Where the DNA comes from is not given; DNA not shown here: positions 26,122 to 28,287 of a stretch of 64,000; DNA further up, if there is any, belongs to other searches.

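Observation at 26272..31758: Tight four-gene operon (Fe-S/FAD oxidoreductase, thioester reductase, B12-radical SAM, UbiG-like methyltransferase) with no pathway I can name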

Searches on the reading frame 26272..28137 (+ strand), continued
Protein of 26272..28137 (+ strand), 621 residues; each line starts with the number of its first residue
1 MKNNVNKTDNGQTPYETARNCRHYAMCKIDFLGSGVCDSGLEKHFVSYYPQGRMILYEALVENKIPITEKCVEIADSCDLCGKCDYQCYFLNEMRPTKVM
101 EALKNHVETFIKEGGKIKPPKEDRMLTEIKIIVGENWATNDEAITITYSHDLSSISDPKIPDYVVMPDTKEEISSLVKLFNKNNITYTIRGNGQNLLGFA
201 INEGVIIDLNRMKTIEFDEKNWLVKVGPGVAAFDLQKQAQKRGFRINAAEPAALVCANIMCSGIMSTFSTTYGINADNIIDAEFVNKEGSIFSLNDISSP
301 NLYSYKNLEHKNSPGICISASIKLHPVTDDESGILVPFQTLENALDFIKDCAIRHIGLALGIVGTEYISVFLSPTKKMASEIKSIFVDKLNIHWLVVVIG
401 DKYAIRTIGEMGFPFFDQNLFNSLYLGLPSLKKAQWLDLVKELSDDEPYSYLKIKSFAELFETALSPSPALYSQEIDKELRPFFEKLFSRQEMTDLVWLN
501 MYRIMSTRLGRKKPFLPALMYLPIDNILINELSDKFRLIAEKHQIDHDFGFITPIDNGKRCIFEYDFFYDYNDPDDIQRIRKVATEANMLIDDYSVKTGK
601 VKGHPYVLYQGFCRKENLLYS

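Call 55: find_encoding_contigs(protein=P0397, flank=8000, max_places=2)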
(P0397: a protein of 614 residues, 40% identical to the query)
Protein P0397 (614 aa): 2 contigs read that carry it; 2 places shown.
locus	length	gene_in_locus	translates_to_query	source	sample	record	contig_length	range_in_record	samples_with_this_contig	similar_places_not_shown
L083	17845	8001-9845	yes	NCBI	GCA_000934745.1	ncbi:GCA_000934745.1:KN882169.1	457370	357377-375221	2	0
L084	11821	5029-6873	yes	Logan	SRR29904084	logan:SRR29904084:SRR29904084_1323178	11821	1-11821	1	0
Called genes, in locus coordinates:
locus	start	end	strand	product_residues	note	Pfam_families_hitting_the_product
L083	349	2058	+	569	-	PF00501:AMP-binding, PF13193:AMP-binding_C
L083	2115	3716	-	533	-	PF00682:HMGL-like, PF22617:HCS_D2, PF08502:LeuA_dimer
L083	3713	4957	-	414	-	PF00696:AA_kinase, PF01842:ACT, PF22468:ACT_9 (weak), PF13840:ACT_7, PF22468:ACT_9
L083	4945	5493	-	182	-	PF02367:TsaE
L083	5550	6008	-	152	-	PF00571:CBS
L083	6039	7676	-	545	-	PF03853:YjeF_N, PF01256:Carb_kinase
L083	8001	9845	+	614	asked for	PF01565:FAD_binding_4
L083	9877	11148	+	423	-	PF01073:3Beta_HSD, PF01370:Epimerase, PF07993:NAD_binding_4, PF16363:GDP_Man_Dehyd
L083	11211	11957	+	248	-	PF01135:PCMT, PF01209:Ubie_methyltran, PF13489:Methyltransf_23, PF13847:Methyltransf_31, PF08241:Methyltransf_11, PF08242:Methyltransf_12 (weak), PF13649:Methyltransf_25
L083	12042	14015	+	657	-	PF04879:Molybdop_Fe4S4, PF00384:Molybdopterin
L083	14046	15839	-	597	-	PF05157:MshEN, PF00437:T2SSE, PF13604:AAA_30 (faint), PF25199:nSTAND_NTPase5 (weak)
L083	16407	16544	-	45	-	-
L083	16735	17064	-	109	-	PF05016:ParE_toxin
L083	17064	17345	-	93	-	PF03693:ParD_antitoxin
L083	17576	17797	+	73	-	-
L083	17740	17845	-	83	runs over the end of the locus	-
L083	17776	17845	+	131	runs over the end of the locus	PF01850:PIN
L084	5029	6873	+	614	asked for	PF01565:FAD_binding_4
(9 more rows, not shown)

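Call 56: find_encoding_contigs(protein=P0391, flank=8000, max_places=2)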
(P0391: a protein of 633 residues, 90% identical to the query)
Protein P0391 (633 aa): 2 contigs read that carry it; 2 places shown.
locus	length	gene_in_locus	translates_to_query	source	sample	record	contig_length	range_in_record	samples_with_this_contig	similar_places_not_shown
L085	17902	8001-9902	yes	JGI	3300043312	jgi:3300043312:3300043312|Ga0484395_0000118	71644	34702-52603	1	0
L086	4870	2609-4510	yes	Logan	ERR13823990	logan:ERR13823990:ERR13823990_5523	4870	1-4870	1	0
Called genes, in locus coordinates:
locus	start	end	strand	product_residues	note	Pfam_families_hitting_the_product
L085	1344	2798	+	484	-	-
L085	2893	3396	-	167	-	-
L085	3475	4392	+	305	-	-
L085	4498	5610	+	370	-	PF07592:DDE_Tnp_ISAZ013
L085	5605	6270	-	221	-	-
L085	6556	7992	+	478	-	PF20695:UbiD_N, PF01977:UbiD, PF20696:UbiD_C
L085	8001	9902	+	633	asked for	PF01565:FAD_binding_4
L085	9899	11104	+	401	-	PF01073:3Beta_HSD, PF01370:Epimerase, PF04321:RmlD_sub_bind (weak), PF07993:NAD_binding_4, PF16363:GDP_Man_Dehyd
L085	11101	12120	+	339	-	PF01408:GFO_IDH_MocA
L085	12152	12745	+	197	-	PF02441:Flavoprotein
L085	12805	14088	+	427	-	PF07690:MFS_1, PF13347:MFS_2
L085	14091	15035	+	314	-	PF01326:PPDK_N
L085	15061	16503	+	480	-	PF00391:PEP-utilizers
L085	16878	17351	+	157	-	-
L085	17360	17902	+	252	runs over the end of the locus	PF01385:OrfB_IS605, PF07282:Cas12f1-like_TNB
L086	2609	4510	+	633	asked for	PF01565:FAD_binding_4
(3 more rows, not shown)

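Call 57: find_encoding_contigs(protein=P0460, flank=8000, max_places=2)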
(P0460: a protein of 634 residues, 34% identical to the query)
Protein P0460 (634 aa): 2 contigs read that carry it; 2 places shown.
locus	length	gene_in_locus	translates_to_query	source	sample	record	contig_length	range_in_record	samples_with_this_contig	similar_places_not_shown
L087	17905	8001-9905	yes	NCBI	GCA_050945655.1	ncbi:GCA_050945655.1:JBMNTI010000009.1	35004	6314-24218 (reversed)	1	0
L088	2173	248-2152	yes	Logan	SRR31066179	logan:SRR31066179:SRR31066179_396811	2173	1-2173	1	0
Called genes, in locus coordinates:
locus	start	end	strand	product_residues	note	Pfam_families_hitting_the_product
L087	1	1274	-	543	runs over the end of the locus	-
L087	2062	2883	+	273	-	PF02110:HK, PF08543:Phos_pyr_kin, PF01256:Carb_kinase (weak)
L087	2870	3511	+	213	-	PF02581:TMP-TENI, PF03060:NMO (weak)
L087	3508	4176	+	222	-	PF00702:Hydrolase, PF12710:HAD, PF13419:HAD_2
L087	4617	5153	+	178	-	-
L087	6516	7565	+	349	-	PF08902:DUF1848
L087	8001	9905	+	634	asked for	PF01565:FAD_binding_4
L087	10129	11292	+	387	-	PF01073:3Beta_HSD, PF01370:Epimerase, PF04321:RmlD_sub_bind (weak), PF07993:NAD_binding_4, PF16363:GDP_Man_Dehyd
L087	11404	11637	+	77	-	PF04014:MazE_antitoxin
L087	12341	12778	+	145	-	PF02566:OsmC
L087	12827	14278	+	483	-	PF03446:NAD_binding_2, PF00393:6PGD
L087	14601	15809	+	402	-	PF00672:HAMP, PF00512:HisKA (weak), PF14501:HATPase_c_5 (faint), PF02518:HATPase_c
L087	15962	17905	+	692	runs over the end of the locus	PF00009:GTP_EFTU, PF22042:EF-G_D2, PF03144:GTP_EFTU_D2, PF14492:EFG_III, PF03764:EFG_IV, PF00679:EFG_C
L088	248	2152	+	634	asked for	PF01565:FAD_binding_4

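Call 58: find_encoding_contigs(protein=P0396, flank=8000, max_places=2)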
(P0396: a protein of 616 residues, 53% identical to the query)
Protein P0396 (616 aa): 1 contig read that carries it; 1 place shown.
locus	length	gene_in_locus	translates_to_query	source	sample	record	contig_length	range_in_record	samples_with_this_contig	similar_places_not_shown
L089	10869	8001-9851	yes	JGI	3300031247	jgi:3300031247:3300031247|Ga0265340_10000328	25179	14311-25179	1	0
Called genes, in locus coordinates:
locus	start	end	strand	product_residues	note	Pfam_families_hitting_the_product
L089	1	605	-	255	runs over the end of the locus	PF00106:adh_short, PF08659:KR, PF13561:adh_short_C2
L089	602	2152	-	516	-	-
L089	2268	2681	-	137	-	PF13669:Glyoxalase_4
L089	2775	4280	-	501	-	PF13231:PMT_2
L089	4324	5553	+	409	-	PF00497:SBP_bac_3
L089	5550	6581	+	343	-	-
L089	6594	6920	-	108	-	PF01713:Smr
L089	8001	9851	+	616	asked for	PF01565:FAD_binding_4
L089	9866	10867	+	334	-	?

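Call 59: find_encoding_contigs(protein=P0441, flank=8000, max_places=2)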
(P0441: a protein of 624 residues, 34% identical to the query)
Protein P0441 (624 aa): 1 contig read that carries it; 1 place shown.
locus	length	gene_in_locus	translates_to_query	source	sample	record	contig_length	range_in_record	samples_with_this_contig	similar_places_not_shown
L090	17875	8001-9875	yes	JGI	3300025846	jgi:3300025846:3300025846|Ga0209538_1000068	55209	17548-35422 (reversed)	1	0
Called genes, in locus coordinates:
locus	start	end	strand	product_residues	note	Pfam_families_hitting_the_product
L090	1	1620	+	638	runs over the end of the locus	PF03372:Exo_endo_phos, PF19580:Exo_endo_phos_3 (weak)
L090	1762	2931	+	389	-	PF00528:BPD_transp_1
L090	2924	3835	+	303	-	PF00528:BPD_transp_1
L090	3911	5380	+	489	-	PF04886:PT (weak), PF13416:SBP_bac_8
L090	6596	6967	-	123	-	-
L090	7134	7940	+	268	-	PF02353:CMAS (faint), PF13489:Methyltransf_23, PF01209:Ubie_methyltran, PF13847:Methyltransf_31, PF08241:Methyltransf_11, PF08242:Methyltransf_12, PF13649:Methyltransf_25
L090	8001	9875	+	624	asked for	PF01565:FAD_binding_4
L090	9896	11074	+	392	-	PF01073:3Beta_HSD, PF01370:Epimerase, PF04321:RmlD_sub_bind (faint), PF07993:NAD_binding_4, PF16363:GDP_Man_Dehyd (weak)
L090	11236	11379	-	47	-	-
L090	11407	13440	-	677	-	PF22745:Nlig-Ia, PF01653:DNA_ligase_aden, PF14520:HHH_5 (faint), PF03120:OB_DNA_ligase, PF03119:DNA_ligase_ZBD, PF12826:HHH_2, PF00533:BRCT, PF12738:PTCB-BRCT (weak)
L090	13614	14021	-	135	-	PF11969:DcpS_C, PF01230:HIT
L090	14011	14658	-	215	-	PF10105:DUF2344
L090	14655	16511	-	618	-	PF19864:Radical_SAM_N2, PF04055:Radical_SAM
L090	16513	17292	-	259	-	PF10370:Rv2993c-like_N, PF01557:FAA_hydrolase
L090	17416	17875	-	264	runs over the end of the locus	PF12705:PDDEXK_1, PF01930:Cas_Cas4 (weak)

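Call 60: find_encoding_contigs(protein=P0439, flank=8000, max_places=2)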
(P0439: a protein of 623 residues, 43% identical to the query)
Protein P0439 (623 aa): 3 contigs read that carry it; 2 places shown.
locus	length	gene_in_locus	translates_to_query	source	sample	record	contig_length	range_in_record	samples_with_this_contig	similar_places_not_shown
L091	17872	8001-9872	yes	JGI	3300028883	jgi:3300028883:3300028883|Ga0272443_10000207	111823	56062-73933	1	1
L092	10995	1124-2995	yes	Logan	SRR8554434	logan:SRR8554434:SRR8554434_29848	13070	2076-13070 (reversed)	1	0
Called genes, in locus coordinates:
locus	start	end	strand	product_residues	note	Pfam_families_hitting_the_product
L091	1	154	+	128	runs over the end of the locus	PF00072:Response_reg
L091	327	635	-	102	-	PF12399:BCA_ABC_TP_C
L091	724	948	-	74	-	-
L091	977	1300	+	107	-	PF02311:AraC_binding (weak), PF07883:Cupin_2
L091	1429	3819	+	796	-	PF00989:PAS, PF08448:PAS_4 (weak), PF13426:PAS_9, PF08448:PAS_4, PF13426:PAS_9, PF00512:HisKA, PF02518:HATPase_c, PF00072:Response_reg, +2 more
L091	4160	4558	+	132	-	PF13577:SnoaL_4 (weak), PF14534:DUF4440, PF12680:SnoaL_2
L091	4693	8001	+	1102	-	PF16927:HisKA_7TM, PF00989:PAS, PF13426:PAS_9, PF13426:PAS_9, PF08448:PAS_4, PF13426:PAS_9, PF00989:PAS, PF13426:PAS_9, +6 more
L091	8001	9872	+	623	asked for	PF01565:FAD_binding_4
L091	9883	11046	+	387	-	PF01073:3Beta_HSD (faint), PF01370:Epimerase, PF07993:NAD_binding_4, PF16363:GDP_Man_Dehyd (weak)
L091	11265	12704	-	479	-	PF00474:SSF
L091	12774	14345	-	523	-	PF00501:AMP-binding, PF13193:AMP-binding_C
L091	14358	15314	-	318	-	PF04909:Amidohydro_2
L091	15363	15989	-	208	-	PF13560:HTH_31, PF01381:HTH_3, PF12844:HTH_19, PF13443:HTH_26 (weak), PF07883:Cupin_2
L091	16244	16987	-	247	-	PF14522:Cytochrome_C7 (faint), PF02085:Cytochrom_CIII (faint), PF14537:Cytochrom_c3_2 (faint)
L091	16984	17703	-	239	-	-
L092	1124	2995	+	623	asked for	PF01565:FAD_binding_4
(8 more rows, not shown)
